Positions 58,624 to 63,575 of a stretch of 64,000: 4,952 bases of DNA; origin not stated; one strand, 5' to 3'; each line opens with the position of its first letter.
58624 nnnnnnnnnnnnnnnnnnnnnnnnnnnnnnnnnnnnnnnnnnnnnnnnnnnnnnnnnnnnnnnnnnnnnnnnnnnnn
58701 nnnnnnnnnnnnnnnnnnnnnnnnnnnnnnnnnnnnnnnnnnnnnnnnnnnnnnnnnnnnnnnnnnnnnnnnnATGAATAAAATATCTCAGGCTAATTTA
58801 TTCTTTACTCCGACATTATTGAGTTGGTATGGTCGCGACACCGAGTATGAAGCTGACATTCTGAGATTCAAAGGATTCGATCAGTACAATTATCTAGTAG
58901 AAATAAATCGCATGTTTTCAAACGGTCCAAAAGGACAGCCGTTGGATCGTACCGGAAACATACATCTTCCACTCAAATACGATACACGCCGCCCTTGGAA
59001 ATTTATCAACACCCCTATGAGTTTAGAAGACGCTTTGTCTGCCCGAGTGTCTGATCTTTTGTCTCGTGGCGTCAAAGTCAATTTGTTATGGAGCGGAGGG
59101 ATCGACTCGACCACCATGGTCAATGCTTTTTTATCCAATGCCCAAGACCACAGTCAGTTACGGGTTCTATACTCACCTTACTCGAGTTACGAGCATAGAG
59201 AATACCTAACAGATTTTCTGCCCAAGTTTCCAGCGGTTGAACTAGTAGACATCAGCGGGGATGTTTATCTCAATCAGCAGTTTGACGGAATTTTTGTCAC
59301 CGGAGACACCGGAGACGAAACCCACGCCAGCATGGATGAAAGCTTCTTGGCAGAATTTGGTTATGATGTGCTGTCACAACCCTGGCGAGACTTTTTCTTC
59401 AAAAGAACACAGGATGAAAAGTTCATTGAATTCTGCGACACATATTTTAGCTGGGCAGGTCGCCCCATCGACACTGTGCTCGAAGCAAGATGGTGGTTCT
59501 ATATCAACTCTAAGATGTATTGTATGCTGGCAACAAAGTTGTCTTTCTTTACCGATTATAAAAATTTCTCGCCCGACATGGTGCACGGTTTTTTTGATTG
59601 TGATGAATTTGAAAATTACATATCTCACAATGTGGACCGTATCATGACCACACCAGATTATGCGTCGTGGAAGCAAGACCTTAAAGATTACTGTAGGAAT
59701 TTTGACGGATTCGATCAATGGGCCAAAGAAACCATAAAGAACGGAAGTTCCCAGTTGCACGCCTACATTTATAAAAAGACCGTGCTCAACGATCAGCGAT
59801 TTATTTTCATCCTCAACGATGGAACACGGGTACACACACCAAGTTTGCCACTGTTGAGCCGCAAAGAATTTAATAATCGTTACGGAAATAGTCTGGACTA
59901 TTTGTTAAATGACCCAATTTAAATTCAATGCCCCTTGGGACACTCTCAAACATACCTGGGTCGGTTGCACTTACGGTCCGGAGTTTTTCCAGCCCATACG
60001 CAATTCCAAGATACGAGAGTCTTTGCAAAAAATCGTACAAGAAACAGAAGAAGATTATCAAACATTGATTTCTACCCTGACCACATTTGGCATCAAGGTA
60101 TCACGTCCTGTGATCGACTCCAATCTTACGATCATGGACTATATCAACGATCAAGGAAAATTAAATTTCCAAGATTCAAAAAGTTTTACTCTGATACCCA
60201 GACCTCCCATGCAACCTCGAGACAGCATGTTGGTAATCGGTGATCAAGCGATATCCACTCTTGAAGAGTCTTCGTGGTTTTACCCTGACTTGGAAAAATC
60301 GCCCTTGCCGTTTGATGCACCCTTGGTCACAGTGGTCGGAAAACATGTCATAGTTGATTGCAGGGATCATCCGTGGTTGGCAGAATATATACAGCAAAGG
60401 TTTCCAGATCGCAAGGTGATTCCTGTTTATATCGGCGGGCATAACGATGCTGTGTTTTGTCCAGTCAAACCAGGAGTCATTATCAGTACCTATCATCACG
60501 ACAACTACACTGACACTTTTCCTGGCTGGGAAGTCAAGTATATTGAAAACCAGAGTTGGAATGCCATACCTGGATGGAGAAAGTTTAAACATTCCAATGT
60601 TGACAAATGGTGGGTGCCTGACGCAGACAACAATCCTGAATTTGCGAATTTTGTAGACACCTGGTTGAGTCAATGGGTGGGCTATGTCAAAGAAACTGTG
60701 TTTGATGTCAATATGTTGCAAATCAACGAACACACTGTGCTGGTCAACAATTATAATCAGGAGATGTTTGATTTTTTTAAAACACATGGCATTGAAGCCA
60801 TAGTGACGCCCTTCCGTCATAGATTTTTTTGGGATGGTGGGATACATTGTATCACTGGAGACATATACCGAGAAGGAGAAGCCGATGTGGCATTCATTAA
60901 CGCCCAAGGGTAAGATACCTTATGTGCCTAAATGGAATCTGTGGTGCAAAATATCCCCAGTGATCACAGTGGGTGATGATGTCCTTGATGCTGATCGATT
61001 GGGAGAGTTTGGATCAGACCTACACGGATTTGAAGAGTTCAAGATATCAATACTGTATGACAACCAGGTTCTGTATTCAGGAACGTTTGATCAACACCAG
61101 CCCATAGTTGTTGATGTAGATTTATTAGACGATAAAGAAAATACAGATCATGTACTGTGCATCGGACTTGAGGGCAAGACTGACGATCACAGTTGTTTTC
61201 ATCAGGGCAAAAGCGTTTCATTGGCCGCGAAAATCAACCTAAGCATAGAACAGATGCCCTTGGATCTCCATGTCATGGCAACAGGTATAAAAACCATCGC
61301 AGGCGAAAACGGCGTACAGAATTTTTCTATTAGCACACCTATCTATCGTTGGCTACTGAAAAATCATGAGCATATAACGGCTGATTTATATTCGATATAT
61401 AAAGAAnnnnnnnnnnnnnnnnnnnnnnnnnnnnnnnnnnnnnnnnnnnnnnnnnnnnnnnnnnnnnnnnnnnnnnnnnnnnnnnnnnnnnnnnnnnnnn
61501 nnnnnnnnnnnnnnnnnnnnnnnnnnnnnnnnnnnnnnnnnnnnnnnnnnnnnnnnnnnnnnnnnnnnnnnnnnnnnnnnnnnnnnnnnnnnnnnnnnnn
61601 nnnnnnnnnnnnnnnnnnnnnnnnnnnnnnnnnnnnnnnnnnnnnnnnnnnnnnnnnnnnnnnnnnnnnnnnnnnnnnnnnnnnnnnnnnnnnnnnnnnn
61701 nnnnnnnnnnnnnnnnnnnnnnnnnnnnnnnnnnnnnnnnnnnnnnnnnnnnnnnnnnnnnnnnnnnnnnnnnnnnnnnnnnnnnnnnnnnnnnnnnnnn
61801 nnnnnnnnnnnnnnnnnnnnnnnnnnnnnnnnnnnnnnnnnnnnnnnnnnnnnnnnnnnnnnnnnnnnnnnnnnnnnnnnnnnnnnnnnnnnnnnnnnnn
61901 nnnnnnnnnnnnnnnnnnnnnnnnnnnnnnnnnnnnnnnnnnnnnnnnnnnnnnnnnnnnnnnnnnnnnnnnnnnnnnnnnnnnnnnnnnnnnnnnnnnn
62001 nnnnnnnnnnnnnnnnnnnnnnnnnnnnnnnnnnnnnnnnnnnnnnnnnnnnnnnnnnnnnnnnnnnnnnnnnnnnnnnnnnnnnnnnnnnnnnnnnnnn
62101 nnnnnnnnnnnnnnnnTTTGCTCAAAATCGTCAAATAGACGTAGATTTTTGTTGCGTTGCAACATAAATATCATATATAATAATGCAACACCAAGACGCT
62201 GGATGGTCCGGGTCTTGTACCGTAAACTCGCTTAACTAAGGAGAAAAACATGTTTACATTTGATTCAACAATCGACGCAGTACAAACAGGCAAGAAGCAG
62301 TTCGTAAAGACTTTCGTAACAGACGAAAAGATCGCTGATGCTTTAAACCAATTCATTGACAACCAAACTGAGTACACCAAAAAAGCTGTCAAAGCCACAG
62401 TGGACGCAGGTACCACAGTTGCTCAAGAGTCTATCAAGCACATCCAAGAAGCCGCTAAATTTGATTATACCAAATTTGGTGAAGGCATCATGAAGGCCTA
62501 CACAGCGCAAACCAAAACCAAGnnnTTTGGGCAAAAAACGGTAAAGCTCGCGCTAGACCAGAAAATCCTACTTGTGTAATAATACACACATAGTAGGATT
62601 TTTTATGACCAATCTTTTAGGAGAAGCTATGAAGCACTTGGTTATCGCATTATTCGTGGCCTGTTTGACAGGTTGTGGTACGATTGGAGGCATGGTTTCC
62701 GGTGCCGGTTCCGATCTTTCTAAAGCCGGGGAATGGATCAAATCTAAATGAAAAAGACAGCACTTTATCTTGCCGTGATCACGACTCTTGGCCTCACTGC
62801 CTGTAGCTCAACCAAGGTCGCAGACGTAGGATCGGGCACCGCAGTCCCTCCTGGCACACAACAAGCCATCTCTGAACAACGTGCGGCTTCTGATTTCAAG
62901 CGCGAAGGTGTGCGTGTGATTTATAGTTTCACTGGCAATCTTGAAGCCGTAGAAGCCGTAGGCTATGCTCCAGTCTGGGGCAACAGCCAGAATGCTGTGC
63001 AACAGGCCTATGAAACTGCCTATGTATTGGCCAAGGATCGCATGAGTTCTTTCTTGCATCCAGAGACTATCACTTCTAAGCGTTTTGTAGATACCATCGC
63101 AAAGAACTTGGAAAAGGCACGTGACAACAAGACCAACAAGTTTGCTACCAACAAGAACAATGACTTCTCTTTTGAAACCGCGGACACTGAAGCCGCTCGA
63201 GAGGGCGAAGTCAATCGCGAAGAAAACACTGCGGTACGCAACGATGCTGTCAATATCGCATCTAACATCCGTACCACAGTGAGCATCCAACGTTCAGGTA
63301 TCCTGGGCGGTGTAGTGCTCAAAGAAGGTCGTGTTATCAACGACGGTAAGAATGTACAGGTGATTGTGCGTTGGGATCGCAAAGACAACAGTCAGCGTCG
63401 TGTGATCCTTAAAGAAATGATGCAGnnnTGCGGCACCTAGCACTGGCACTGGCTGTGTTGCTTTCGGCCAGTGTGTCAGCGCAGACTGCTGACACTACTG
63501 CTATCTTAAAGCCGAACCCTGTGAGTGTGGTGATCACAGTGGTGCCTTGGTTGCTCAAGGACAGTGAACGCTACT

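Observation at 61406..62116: Virus-encoded delta-9-type fatty-acid desaturase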

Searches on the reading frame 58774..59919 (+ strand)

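Call 11: search_protein_families(library=pfam, proteins=[window:58774-59919:+], max_evalue=0.01)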
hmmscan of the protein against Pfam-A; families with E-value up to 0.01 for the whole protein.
window:58774-59919:+ (382 aa): 0 families

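Call 51: search_protein_families(library=phrogs, proteins=[window:58774-59919:+], max_evalue=0.001)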
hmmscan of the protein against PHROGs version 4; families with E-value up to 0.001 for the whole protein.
window:58774-59919:+ (382 aa): 1 family
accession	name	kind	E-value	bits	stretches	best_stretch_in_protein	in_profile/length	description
phrog_1550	-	moron, auxiliary metabolic gene and host takeover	0.00029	20.7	1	99-138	145-184/418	QueC-like queuosine biosynthesis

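Call 56: search_protein_families(library=pfam, proteins=[window:58774-59919:+], max_evalue=5)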
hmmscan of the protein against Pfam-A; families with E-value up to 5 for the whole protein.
window:58774-59919:+ (382 aa): 1 family
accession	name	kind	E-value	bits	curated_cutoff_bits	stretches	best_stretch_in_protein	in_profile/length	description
PF00733.27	Asn_synthase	-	0.12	12.4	21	1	84-116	2-34/354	Asparagine synthase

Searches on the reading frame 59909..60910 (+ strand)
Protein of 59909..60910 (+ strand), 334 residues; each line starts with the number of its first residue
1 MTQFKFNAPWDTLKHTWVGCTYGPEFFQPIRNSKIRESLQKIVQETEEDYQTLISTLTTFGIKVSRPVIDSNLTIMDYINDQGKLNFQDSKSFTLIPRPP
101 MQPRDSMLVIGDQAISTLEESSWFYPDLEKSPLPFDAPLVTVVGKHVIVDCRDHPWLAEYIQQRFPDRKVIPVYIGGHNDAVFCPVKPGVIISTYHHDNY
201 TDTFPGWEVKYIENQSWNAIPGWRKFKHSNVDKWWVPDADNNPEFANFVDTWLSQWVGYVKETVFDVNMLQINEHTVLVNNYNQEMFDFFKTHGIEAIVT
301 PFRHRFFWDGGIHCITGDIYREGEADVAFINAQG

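Call 11: search_protein_families(library=pfam, proteins=[window:59909-60910:+], max_evalue=0.01)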
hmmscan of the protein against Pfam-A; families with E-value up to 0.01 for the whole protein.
window:59909-60910:+ (334 aa): 0 families

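Call 51: search_protein_families(library=phrogs, proteins=[window:59909-60910:+], max_evalue=0.001)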
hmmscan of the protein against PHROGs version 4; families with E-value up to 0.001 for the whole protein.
window:59909-60910:+ (334 aa): 1 family
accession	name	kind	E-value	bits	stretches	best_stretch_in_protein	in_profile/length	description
phrog_25854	-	unknown function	7.8e-09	36.3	1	118-324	137-318/323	-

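Call 56: search_protein_families(library=pfam, proteins=[window:59909-60910:+], max_evalue=5)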
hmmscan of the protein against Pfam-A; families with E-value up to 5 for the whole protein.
window:59909-60910:+ (334 aa): 0 families

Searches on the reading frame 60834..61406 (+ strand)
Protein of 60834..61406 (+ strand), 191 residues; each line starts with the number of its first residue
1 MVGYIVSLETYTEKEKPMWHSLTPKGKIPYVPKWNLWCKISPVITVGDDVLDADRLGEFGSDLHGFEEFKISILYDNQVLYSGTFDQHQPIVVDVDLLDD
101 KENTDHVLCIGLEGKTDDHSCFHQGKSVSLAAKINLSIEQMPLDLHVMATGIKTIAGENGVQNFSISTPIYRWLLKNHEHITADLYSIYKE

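Call 11: search_protein_families(library=pfam, proteins=[window:60834-61406:+], max_evalue=0.01)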
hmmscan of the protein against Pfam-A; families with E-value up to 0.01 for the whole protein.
window:60834-61406:+ (191 aa): 0 families

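Call 56: search_protein_families(library=pfam, proteins=[window:60834-61406:+], max_evalue=5)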
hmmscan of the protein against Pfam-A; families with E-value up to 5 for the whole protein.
window:60834-61406:+ (191 aa): 0 families

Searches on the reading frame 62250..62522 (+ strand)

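Call 11: search_protein_families(library=pfam, proteins=[window:62250-62522:+], max_evalue=0.01)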
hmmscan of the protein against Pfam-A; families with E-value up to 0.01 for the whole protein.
window:62250-62522:+ (91 aa): 0 families

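Call 56: search_protein_families(library=pfam, proteins=[window:62250-62522:+], max_evalue=5)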
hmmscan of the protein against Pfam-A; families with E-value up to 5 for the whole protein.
window:62250-62522:+ (91 aa): 3 families
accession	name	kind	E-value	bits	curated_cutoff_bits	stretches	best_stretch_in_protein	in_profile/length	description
PF17792.6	ThiD2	-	0.024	15.5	23.5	1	28-76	59-106/124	ThiD2 family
PF00216.26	Bac_DNA_binding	-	0.06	14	22.4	1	32-86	6-57/90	Bacterial DNA-binding protein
PF08726.16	EFhand_Ca_insen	-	0.086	13.4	27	1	20-81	19-68/69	Ca2+ insensitive EF hand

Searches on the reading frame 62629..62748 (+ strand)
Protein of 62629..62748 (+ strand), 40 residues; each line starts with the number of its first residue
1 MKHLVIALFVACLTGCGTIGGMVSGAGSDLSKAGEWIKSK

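Call 56: search_protein_families(library=pfam, proteins=[window:62629-62748:+], max_evalue=5)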
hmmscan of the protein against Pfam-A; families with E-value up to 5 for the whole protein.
seq(40 aa): 1 family
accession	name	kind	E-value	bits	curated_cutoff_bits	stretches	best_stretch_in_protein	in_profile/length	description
PF08085.16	Entericidin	-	0.11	13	23.3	1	23-35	2-14/20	Entericidin EcnA/B family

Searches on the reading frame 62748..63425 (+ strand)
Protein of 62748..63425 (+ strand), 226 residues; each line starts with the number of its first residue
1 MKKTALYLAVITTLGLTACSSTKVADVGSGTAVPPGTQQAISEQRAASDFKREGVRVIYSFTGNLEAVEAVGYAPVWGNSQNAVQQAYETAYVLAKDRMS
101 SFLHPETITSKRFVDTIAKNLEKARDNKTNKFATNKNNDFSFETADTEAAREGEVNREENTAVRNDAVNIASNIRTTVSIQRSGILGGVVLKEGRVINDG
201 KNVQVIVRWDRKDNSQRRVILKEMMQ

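Call 11: search_protein_families(library=pfam, proteins=[window:62748-63425:+], max_evalue=0.01)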
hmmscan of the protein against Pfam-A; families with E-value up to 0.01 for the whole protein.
window:62748-63425:+ (226 aa): 0 families

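Call 56: search_protein_families(library=pfam, proteins=[window:62748-63425:+], max_evalue=5)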
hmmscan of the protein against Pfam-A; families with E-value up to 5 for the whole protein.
window:62748-63425:+ (226 aa): 1 family
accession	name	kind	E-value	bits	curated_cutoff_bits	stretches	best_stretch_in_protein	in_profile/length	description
PF20101.4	DUF6491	-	0.088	13.3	27.5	1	3-95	2-74/138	Family of unknown function (DUF6491)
